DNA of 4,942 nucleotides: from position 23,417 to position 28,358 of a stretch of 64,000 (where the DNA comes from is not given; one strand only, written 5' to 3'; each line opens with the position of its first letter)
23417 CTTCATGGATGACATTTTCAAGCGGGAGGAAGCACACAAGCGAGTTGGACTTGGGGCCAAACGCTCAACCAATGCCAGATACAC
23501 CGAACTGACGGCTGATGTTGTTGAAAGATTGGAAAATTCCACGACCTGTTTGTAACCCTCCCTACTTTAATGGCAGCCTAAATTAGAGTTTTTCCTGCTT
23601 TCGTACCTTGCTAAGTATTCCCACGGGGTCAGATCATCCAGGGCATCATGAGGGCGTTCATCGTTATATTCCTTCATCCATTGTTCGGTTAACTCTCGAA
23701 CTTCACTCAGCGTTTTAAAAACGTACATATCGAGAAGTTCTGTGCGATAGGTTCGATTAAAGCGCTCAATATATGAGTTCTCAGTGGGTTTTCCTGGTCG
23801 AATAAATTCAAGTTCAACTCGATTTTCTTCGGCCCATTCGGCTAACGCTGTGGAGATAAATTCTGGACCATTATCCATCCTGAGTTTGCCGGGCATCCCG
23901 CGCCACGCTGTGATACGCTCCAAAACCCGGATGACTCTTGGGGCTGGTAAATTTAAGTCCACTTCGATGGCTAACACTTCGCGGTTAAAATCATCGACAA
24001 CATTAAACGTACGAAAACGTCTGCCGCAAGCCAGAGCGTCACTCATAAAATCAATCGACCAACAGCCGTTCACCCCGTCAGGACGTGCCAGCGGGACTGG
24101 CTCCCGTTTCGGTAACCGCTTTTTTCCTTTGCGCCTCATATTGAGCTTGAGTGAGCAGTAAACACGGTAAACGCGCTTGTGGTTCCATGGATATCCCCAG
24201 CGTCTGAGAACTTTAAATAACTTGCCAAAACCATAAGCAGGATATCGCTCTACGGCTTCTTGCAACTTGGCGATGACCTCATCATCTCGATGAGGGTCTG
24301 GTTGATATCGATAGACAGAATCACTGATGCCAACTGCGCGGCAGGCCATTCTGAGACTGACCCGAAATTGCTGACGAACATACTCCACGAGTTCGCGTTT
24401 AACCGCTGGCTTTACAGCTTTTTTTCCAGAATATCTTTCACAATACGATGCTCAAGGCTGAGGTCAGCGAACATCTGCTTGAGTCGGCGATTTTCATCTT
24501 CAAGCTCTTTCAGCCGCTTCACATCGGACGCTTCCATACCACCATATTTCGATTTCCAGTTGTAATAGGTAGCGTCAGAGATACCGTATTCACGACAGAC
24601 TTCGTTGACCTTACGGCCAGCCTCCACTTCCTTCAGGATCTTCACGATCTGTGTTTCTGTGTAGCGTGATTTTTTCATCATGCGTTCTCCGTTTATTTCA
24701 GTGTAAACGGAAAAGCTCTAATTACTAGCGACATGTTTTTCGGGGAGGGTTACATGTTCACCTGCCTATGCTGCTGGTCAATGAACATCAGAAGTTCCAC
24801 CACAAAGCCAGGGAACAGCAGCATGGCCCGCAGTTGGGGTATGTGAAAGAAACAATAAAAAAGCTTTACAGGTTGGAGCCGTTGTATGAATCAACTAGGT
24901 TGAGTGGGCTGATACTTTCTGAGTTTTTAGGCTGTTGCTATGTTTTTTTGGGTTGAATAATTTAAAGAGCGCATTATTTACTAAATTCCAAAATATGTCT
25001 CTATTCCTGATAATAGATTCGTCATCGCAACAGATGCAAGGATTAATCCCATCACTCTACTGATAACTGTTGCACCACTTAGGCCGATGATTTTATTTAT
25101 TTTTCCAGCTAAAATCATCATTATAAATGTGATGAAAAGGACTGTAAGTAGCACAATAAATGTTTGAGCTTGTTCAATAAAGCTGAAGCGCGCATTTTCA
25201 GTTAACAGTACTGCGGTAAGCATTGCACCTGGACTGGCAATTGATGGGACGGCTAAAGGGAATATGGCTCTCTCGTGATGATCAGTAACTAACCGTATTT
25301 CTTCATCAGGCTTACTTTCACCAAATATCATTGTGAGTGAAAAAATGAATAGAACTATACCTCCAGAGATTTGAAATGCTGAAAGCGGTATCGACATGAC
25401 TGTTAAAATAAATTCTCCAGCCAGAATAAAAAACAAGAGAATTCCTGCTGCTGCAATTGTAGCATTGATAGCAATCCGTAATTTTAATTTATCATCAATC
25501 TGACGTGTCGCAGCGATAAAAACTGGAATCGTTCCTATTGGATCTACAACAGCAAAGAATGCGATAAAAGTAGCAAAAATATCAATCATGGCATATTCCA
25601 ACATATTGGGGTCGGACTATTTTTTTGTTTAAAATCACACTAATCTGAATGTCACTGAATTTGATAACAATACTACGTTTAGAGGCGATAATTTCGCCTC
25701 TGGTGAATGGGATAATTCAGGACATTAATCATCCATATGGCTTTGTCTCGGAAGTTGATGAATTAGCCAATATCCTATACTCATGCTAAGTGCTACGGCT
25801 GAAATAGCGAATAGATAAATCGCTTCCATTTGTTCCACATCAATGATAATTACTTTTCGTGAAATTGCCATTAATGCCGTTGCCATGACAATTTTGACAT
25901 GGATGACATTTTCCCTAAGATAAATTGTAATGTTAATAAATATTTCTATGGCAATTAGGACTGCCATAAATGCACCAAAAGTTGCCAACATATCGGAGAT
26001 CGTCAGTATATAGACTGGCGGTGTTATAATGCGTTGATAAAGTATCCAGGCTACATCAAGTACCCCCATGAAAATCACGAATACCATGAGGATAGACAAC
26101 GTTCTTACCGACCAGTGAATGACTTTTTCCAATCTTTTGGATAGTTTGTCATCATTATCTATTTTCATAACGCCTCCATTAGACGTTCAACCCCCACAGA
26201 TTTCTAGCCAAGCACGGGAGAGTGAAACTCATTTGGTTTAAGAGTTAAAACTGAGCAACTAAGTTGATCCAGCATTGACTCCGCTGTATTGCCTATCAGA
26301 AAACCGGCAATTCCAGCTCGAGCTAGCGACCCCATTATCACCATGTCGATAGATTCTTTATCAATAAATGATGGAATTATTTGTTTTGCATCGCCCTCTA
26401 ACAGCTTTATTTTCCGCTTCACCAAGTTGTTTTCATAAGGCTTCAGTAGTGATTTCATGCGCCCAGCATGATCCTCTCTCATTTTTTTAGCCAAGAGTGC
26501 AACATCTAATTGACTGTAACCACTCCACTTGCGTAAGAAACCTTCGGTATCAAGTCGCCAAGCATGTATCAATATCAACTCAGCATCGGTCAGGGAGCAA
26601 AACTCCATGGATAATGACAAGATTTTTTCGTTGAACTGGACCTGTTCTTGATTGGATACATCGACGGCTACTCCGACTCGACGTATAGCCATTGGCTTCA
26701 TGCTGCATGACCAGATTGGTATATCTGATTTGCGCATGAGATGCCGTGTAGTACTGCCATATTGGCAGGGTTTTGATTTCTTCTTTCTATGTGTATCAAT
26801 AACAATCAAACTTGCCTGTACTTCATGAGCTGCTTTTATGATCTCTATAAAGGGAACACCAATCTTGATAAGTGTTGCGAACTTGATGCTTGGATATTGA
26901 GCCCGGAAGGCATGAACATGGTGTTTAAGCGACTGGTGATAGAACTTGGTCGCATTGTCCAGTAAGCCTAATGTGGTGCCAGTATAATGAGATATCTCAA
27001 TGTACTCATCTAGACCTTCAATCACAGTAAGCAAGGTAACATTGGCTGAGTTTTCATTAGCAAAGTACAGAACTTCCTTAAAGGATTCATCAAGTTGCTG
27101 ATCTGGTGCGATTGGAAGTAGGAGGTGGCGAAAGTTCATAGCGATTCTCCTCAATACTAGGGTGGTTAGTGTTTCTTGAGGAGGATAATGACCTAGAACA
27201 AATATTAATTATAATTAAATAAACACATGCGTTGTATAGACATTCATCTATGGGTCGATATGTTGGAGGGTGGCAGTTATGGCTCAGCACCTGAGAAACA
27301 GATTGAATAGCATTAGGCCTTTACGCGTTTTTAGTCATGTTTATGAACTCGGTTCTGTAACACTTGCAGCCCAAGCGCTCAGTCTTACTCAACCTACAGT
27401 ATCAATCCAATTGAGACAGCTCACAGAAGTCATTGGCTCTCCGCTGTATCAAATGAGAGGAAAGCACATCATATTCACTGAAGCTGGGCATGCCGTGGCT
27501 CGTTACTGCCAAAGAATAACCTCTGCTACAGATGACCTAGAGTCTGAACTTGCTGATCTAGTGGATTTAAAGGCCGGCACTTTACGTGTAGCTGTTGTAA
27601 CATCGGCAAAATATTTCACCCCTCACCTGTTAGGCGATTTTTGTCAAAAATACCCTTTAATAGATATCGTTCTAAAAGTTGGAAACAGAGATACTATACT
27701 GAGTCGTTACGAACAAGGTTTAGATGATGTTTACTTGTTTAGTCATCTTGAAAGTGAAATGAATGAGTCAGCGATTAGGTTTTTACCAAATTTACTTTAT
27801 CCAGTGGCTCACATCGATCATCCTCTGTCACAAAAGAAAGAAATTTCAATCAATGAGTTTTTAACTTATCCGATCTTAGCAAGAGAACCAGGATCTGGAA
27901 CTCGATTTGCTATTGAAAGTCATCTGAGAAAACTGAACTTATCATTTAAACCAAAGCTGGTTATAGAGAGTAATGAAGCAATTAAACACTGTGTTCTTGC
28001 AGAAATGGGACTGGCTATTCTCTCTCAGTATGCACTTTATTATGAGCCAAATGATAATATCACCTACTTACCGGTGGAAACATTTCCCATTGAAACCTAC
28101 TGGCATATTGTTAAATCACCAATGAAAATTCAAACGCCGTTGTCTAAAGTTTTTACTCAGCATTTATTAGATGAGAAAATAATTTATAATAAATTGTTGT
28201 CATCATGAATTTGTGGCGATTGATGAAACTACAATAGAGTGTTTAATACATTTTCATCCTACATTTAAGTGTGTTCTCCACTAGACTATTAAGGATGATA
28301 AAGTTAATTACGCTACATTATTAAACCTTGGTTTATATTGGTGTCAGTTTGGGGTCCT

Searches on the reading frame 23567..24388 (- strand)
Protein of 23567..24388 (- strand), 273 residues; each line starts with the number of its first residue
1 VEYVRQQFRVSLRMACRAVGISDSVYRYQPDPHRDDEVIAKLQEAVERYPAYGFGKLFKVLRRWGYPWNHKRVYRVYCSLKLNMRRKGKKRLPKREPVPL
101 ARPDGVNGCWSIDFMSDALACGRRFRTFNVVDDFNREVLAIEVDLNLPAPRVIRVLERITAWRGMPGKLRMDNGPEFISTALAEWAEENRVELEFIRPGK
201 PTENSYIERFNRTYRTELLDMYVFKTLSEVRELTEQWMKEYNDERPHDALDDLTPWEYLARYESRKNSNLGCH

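Call 48: search_protein_families(library=pfam, max_evalue=0.001, proteins=[window:23567-24388:-])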
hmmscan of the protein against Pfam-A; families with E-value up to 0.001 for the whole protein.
window:23567-24388:- (273 aa): 5 families
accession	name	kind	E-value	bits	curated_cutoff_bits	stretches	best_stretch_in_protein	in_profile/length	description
PF13683.12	rve_3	-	9.4e-27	93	26.5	1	190-255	2-67/67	Integrase core domain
PF00665.32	rve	-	1.1e-19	71.1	32.6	1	105-201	3-102/102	Integrase core domain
PF13276.12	HTH_21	-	3.1e-08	34.2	28.1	1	34-90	2-60/60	HTH-like domain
PF24764.1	rva_4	-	6.7e-05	23.1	26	1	124-227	23-127/194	Integrase core domain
PF13333.12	rve_2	-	9.4e-05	22.9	22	1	209-258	2-51/56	Integrase core domain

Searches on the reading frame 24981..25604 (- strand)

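Call 48: search_protein_families(library=pfam, max_evalue=0.001, proteins=[window:24981-25604:-])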
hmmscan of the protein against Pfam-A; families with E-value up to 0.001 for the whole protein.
window:24981-25604:- (207 aa): 1 family
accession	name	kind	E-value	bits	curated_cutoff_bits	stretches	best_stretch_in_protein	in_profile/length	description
PF01914.23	MarC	-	3.2e-41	141.4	23.9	1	9-204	4-202/203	MarC family integral membrane protein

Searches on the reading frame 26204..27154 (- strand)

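Call 48: search_protein_families(library=pfam, max_evalue=0.001, proteins=[window:26204-27154:-])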
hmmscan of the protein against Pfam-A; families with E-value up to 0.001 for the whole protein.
window:26204-27154:- (316 aa): 1 family
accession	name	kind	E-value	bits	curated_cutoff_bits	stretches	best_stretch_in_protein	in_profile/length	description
PF00582.32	Usp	-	5.2e-27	95.5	24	2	158-305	3-140/141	Universal stress protein family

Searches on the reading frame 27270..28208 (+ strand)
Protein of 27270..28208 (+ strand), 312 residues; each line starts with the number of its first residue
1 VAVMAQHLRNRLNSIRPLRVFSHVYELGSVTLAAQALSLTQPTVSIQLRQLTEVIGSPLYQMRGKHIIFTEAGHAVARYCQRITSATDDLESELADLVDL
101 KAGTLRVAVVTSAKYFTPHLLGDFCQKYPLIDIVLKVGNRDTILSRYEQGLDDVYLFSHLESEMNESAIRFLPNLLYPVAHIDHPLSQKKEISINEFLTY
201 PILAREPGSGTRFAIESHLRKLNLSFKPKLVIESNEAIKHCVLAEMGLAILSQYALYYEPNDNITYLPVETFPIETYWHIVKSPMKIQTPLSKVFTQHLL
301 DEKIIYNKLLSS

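Call 48: search_protein_families(library=pfam, max_evalue=0.001, proteins=[window:27270-28208:+])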
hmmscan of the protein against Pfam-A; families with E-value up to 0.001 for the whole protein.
window:27270-28208:+ (312 aa): 2 families
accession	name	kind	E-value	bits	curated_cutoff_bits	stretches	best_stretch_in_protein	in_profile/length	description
PF03466.25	LysR_substrate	-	3.5e-35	121.7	28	1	101-302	4-207/209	LysR substrate binding domain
PF00126.33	HTH_1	-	5.8e-15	55.4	26.6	1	16-74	2-60/60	Bacterial regulatory helix-turn-helix protein, lysR family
